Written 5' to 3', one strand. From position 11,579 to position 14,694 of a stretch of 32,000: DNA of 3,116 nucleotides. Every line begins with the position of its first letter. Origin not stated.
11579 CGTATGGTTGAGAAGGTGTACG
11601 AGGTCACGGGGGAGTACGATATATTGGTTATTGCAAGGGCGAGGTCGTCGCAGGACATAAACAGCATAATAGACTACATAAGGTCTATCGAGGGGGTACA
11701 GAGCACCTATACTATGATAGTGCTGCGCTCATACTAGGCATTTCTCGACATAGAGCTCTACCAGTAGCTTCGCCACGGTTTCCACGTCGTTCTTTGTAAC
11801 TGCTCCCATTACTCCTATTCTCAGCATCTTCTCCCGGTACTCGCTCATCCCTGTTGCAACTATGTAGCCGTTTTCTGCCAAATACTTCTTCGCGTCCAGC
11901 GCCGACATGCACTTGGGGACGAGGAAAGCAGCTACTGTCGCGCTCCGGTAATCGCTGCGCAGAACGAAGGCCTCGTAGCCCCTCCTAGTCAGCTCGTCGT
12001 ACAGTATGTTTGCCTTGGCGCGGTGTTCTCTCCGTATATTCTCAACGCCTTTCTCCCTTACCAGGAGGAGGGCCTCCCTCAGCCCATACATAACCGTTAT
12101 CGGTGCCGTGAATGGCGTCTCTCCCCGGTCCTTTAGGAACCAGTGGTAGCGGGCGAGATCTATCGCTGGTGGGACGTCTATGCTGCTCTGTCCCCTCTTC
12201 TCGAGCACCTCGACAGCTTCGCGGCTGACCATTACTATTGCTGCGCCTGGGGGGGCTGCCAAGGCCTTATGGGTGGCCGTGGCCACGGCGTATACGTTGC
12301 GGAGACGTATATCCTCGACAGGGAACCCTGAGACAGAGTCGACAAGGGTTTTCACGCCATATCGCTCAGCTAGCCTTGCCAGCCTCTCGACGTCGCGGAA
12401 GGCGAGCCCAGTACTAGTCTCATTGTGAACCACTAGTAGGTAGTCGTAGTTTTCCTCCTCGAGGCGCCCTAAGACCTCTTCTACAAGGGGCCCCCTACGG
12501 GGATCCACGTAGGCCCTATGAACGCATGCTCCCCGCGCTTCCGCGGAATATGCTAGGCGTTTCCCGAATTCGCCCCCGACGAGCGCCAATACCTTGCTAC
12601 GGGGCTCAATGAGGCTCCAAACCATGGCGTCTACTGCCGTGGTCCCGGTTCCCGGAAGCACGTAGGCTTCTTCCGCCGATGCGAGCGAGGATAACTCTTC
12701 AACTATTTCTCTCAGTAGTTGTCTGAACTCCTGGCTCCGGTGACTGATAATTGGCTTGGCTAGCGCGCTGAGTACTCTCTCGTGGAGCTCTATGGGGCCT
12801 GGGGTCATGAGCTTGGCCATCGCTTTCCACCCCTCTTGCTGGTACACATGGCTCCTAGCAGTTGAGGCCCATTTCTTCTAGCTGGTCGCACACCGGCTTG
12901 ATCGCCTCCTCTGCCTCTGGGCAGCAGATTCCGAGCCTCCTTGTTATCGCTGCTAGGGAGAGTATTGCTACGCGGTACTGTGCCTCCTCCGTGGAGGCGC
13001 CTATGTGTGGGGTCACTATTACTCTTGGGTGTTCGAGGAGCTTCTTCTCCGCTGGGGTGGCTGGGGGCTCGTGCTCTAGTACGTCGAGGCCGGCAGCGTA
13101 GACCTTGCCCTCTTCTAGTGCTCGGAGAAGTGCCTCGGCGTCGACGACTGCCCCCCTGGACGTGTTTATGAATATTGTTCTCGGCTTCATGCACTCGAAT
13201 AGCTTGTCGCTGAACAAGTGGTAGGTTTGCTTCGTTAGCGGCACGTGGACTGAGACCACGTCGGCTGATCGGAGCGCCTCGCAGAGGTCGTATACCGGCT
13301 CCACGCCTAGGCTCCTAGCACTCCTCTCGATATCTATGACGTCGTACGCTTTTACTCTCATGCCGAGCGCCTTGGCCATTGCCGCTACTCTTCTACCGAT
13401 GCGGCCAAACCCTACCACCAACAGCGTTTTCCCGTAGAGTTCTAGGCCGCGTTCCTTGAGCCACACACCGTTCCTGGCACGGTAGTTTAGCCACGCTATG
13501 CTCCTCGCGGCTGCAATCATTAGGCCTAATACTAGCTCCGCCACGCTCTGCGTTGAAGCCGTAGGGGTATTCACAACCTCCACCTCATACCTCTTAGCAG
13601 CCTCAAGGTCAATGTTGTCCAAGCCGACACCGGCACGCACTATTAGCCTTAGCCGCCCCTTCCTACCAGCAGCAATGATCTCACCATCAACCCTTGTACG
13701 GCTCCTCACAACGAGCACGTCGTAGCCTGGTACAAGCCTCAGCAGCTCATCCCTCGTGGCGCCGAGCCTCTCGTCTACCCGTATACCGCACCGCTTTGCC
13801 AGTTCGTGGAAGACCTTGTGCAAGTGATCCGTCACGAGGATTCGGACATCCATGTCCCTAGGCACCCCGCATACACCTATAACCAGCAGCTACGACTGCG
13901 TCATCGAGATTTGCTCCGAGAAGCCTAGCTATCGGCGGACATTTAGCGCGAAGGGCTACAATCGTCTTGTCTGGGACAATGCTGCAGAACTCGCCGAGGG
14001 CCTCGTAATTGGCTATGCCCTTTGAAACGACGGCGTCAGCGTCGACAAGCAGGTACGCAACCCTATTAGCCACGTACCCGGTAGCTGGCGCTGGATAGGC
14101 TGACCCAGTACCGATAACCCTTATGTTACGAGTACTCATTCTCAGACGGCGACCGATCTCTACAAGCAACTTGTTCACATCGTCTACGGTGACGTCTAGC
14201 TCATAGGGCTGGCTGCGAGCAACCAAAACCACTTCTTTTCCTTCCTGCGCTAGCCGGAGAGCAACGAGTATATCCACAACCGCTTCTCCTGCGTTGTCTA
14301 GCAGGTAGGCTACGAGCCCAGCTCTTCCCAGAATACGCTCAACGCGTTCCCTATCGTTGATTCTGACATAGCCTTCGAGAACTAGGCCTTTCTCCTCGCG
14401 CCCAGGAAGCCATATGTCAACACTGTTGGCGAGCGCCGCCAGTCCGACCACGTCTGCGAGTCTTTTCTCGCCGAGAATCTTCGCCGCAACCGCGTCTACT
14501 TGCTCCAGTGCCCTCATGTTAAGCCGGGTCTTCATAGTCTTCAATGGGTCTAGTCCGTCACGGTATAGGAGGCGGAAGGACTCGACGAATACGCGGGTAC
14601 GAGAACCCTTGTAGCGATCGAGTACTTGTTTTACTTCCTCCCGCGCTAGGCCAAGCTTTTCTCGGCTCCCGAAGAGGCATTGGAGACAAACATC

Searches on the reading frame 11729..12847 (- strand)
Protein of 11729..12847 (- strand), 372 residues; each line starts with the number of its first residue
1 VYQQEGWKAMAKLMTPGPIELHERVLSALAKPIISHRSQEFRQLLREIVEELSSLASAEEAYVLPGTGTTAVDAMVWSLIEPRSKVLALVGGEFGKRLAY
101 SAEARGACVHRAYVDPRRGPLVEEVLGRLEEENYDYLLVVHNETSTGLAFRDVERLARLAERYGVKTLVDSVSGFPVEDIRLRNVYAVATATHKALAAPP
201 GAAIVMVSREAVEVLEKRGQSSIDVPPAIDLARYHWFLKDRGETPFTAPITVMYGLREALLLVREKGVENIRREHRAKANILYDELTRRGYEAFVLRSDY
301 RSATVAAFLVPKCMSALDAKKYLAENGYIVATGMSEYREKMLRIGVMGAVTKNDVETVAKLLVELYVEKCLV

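Call 24: search_protein_families(library=pfam, proteins=[window:11729-12847:-], max_evalue=0.01)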
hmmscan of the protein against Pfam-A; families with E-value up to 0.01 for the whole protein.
window:11729-12847:- (372 aa): 2 families
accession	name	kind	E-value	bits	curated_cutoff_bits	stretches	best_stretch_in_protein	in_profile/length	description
PF00266.25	Aminotran_5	-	5.9e-24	85.2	21.5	1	35-357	35-370/371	Aminotransferase class-V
PF00155.27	Aminotran_1_2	-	0.0039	16.9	19.7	0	267-360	271-359/361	Aminotransferase class I and II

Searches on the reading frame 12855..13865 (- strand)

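Call 5: search_protein_families(library=pfam, proteins=[window:12855-13865:-], max_evalue=1)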
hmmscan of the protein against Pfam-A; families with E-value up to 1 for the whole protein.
window:12855-13865:- (336 aa): 12 families
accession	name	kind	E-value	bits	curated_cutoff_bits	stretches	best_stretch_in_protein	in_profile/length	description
PF02826.25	2-Hacid_dh_C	-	2e-57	193.9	25.1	1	113-289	1-178/178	D-isomer specific 2-hydroxyacid dehydrogenase, NAD binding domain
PF00389.36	2-Hacid_dh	-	5e-29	101.1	24.6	1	9-308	1-121/134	D-isomer specific 2-hydroxyacid dehydrogenase, catalytic domain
PF03446.21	NAD_binding_2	-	2.7e-06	27.9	21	1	150-255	4-112/161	NAD binding domain of 6-phosphogluconate dehydrogenase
PF13478.12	XdhC_C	-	0.0041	18.1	29.7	1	148-253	1-68/125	XdhC Rossmann domain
PF07991.19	KARI_N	-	0.0043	17.1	20.6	1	143-228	2-87/165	Acetohydroxy acid isomeroreductase, NADPH-binding domain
PF00670.27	AdoHcyase_NAD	-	0.014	16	27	1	143-234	21-108/162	S-adenosyl-L-homocysteine hydrolase, NAD binding domain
PF01262.27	AlaDh_PNT_C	-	0.014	15.2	23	1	148-209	31-103/214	Alanine dehydrogenase/PNT, C-terminal domain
PF01408.29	GFO_IDH_MocA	-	0.073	14.2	24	1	148-212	3-74/120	Oxidoreductase family, NAD-binding Rossmann fold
PF16924.11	DpaA_N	-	0.089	13.4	29.2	1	163-222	17-82/116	Dipicolinate synthase subunit A N-terminal domain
PF00044.30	Gp_dh_N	-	0.098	13.4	31.7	1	148-180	3-31/101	Glyceraldehyde 3-phosphate dehydrogenase, NAD binding domain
PF01210.29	NAD_Gly3P_dh_N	-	0.17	12.3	23.1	0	188-243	57-110/158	NAD-dependent glycerol-3-phosphate dehydrogenase N-terminus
PF02737.24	3HCDH_N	-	0.56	10.5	22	1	149-176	3-30/180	3-hydroxyacyl-CoA dehydrogenase, NAD binding domain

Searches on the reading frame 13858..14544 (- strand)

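Call 5: search_protein_families(library=pfam, proteins=[window:13858-14544:-], max_evalue=1)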
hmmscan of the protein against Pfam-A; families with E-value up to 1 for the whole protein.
window:13858-14544:- (228 aa): 1 family
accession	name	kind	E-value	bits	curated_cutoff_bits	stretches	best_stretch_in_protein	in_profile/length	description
PF01937.24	ARMT1-like_dom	-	7e-26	91.6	25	1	4-217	74-311/311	Damage-control phosphatase ARMT1-like domain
